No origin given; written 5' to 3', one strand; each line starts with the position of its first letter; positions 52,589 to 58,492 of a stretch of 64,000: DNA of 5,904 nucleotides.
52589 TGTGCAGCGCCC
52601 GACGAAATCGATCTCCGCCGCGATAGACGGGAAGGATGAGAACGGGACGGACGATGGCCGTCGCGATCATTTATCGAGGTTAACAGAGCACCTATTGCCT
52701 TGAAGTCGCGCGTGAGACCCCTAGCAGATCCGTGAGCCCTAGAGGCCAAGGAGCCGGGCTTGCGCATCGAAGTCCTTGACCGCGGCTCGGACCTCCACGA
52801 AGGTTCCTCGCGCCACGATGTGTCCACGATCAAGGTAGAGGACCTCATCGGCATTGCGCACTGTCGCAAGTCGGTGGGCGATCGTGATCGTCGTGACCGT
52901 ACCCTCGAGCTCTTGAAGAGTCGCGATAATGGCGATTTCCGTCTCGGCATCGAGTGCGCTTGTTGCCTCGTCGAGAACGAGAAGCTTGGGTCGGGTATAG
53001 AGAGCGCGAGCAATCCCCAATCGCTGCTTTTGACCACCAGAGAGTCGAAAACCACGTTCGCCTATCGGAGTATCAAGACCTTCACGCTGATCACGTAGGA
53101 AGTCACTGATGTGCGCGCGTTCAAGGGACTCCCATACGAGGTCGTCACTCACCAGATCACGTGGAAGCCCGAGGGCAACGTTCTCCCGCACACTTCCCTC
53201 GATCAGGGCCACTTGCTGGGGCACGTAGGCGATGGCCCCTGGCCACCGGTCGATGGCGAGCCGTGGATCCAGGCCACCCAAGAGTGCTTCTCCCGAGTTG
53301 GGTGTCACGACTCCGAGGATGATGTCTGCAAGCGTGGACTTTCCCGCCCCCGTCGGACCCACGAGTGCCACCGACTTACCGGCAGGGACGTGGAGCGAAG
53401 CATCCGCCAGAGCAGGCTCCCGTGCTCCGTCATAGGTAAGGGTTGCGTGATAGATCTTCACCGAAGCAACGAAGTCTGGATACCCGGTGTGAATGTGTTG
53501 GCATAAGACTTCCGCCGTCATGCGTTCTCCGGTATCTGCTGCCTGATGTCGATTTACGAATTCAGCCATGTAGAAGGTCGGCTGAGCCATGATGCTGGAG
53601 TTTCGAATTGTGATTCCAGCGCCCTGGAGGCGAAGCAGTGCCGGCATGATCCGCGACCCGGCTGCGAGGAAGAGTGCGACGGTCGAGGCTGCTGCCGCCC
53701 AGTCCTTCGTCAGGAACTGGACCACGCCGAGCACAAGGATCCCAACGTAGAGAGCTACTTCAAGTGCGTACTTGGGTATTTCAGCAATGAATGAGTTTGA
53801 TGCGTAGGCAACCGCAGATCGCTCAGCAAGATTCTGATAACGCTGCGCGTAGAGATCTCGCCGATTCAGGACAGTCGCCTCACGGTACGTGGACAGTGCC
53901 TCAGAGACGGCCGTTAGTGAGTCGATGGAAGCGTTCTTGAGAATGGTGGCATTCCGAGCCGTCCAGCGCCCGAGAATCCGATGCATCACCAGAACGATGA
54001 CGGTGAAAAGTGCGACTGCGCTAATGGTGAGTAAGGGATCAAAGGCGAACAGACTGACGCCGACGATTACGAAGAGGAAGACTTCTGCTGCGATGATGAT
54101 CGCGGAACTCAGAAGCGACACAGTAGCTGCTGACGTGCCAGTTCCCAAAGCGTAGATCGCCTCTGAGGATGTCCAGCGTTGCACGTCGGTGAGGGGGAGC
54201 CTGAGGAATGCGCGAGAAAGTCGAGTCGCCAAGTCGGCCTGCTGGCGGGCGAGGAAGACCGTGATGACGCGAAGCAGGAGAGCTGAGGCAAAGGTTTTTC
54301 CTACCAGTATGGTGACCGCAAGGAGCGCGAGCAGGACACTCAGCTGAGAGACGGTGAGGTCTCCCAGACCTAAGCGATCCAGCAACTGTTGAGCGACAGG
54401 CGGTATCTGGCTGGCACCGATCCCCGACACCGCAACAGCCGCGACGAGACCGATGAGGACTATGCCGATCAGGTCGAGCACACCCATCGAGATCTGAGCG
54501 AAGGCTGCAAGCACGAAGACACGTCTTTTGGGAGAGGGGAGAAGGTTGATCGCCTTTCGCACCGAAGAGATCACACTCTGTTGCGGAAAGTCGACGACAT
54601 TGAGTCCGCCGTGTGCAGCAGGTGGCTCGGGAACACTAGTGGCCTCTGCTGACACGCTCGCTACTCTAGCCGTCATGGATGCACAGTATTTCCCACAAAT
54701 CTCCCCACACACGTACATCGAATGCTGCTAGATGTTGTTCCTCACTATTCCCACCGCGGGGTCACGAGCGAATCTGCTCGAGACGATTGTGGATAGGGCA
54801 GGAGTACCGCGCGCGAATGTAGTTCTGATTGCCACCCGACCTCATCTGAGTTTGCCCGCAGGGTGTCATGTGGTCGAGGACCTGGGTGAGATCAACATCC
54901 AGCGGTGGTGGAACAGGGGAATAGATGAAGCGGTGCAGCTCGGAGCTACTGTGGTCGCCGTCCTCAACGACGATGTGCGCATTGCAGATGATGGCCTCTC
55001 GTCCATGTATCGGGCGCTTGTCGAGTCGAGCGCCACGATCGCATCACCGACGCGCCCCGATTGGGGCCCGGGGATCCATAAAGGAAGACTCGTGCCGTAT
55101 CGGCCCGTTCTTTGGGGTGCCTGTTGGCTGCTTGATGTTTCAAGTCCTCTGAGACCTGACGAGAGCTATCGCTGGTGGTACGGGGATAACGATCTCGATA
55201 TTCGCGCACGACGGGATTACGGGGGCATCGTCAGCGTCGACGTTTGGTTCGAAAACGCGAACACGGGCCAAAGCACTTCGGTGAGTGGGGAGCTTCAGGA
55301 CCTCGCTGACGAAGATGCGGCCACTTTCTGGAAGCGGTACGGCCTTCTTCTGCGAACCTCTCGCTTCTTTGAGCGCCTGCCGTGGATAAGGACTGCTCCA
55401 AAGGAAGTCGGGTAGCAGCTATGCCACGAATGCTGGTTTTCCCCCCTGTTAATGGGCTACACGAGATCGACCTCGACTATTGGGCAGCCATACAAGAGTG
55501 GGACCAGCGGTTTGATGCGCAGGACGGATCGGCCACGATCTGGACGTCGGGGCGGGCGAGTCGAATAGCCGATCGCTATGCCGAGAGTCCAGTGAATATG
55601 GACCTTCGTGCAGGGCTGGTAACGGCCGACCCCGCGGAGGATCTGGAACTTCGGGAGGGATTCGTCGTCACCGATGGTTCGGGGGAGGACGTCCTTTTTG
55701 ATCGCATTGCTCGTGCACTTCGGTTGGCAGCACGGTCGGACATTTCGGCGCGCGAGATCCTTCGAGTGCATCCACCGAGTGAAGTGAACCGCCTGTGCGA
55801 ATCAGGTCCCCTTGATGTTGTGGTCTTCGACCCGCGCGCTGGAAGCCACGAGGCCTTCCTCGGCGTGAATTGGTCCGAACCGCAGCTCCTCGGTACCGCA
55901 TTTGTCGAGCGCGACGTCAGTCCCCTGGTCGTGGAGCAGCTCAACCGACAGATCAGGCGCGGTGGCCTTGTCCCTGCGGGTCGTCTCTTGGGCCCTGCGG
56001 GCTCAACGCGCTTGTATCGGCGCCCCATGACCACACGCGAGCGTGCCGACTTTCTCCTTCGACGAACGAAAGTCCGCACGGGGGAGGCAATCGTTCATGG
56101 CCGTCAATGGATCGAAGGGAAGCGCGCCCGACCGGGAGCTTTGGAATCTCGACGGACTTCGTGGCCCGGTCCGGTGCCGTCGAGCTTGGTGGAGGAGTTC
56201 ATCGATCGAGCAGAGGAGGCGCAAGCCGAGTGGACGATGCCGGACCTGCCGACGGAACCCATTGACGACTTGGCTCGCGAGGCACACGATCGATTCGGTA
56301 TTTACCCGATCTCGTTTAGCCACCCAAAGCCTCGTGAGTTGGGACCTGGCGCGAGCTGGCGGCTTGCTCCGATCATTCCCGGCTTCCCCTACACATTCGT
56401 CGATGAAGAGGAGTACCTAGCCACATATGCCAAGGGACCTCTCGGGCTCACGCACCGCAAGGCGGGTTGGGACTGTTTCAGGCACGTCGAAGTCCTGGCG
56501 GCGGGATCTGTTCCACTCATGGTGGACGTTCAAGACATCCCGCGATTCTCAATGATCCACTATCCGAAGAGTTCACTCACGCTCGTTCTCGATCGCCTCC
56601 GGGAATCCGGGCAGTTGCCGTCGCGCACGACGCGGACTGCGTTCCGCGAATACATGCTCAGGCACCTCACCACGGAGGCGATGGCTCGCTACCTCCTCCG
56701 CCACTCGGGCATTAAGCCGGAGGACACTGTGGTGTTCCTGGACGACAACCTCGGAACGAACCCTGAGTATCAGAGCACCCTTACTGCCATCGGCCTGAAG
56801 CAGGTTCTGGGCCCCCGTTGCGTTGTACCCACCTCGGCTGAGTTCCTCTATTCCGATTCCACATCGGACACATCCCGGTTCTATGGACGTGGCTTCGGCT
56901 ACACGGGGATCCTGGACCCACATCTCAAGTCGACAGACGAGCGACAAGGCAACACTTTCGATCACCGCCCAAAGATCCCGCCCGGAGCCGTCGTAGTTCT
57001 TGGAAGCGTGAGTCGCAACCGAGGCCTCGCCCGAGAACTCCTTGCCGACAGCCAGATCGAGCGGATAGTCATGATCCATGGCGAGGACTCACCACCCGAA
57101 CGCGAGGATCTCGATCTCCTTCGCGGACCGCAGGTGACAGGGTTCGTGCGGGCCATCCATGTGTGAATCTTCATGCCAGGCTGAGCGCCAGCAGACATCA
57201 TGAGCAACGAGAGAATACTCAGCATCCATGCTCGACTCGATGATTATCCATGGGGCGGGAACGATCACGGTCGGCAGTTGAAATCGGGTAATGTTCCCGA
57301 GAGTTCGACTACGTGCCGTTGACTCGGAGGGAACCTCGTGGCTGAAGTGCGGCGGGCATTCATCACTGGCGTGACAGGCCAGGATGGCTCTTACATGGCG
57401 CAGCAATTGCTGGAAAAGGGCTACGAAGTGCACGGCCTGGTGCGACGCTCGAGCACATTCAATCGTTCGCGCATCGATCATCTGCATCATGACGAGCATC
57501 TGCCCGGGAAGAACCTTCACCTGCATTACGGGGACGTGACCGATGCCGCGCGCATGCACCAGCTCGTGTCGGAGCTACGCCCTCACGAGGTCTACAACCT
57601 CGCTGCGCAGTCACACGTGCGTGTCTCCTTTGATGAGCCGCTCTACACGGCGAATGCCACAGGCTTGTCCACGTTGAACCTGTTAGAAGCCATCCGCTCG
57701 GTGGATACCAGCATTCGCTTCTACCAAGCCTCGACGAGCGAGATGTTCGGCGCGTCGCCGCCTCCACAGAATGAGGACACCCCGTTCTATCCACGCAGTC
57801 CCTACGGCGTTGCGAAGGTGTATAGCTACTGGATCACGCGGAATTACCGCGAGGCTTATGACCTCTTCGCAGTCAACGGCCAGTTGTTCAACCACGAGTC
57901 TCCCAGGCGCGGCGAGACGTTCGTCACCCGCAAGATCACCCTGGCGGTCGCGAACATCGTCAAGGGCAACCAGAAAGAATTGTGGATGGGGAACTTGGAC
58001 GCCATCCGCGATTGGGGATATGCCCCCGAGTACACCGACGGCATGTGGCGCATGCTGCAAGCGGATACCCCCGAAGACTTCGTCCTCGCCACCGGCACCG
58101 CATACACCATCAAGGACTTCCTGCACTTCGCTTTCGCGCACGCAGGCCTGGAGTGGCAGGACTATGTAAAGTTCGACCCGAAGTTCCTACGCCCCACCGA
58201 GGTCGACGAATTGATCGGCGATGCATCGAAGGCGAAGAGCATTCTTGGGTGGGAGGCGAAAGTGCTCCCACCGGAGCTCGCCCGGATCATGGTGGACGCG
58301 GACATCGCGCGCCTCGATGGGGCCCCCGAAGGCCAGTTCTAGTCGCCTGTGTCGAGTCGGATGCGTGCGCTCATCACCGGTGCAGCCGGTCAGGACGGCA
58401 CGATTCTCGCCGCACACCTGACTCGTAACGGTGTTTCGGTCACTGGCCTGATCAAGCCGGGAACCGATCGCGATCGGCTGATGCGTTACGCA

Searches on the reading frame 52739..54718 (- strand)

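Call 8: search_protein_families(library=pfam, proteins=[window:52739-54718:-], max_evalue=0.001)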
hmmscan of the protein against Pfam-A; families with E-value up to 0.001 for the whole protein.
window:52739-54718:- (659 aa): 4 families
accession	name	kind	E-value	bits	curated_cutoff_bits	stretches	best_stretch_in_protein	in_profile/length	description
PF00005.33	ABC_tran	-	4.5e-29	102.2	25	1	438-587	2-137/137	ABC transporter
PF02463.25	SMC_N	-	4.6e-07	29.9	40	1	558-627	136-209/220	RecF/RecN/SMC N terminal domain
PF00664.28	ABC_membrane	-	2.6e-05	24.5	28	1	92-335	5-250/274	ABC transporter transmembrane region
PF13555.12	AAA_29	-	0.0001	22.4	27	1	445-475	20-50/61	P-loop containing region of AAA domain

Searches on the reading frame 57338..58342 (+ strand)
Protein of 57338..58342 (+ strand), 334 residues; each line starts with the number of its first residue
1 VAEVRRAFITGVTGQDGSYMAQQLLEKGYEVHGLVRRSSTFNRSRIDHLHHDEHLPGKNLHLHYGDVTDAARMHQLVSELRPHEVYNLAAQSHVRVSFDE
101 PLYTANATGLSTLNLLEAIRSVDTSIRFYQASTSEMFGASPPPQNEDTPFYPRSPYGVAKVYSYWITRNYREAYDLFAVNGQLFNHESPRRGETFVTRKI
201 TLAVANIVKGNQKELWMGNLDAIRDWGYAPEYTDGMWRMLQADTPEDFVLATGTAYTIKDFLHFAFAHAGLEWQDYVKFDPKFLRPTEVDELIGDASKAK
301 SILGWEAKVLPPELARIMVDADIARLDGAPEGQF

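Call 9: search_protein_families(library=pfam, proteins=[window:57338-58342:+], max_evalue=0.001)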
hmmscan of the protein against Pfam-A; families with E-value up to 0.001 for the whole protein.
window:57338-58342:+ (334 aa): 4 families
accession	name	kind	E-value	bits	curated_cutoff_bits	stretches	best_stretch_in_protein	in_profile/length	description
PF16363.11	GDP_Man_Dehyd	-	3.3e-133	444.7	27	1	8-318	1-332/332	GDP-mannose 4,6 dehydratase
PF01370.27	Epimerase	-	2.1e-71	240.6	20.9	1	8-250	2-239/240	NAD dependent epimerase/dehydratase family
PF04321.23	RmlD_sub_bind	-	7.1e-09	35.6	27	1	7-162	3-131/287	RmlD substrate binding domain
PF02719.21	Polysacc_synt_2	-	3e-06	27.1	20.2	1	8-121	2-117/293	Polysaccharide biosynthesis protein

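Call 18: search_protein_families(library=ncbifam, proteins=[window:57338-58342:+], max_evalue=0.001)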
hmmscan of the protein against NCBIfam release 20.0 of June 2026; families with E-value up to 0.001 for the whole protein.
window:57338-58342:+ (334 aa): 14 families
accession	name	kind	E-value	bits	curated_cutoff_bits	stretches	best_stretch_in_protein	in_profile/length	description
TIGR01472.1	gmd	equivalog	3.7e-143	476.8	415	1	6-324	2-340/342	GDP-mannose 4,6-dehydratase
TIGR04180.1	EDH_00030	hypoth_equivalog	1.7e-28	99.5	475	1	8-308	2-295/297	NAD-dependent 4,6-dehydratase LegB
TIGR01181.1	dTDP_gluc_dehyt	equivalog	1.6e-25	89.9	365.1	1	8-309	3-298/321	dTDP-glucose 4,6-dehydratase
TIGR01179.1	galE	equivalog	1.1e-20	73.8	262.3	1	8-318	3-318/332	UDP-glucose 4-epimerase GalE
TIGR02622.1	CDP_4_6_dhtase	equivalog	5e-19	68.6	278.45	1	5-125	5-121/352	CDP-glucose 4,6-dehydratase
NF007582.0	PRK10217.1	equivalog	8.8e-15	54.6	698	1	59-239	52-239/355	dTDP-glucose 4,6-dehydratase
NF007490.0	PRK10084.1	subfamily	4e-13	49.1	649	1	63-239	55-246/361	dTDP-glucose 4,6-dehydratase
NF007956.0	PRK10675.1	subfamily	9.7e-11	41.4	394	1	7-172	3-165/338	UDP-glucose 4-epimerase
NF043036.1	ErythonDh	equivalog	1.2e-09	37.8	325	1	8-170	4-163/321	D-erythronate dehydrogenase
TIGR03466.1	HpnA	hypoth_equivalog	1.2e-08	34.2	367.65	1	6-160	2-142/327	hopanoid-associated sugar epimerase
NF011728.1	PRK15181.1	equivalog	1.8e-06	27.2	760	1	5-187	16-196/348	Vi polysaccharide biosynthesis UDP-N-acetylglucosaminuronic acid C-4 epimerase TviC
NF041015.1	UDPsulfquin_syn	equivalog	2.9e-06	26.5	575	1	8-138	4-149/384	UDP-sulfoquinovose synthase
TIGR01214.1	rmlD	equivalog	7.3e-05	22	224.05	1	8-175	3-143/285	dTDP-4-dehydrorhamnose reductase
NF052578.1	StrlDmthSdmBMthl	equivalog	0.00037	20.4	600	1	8-162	4-140/328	sterol demethylase protein SdmB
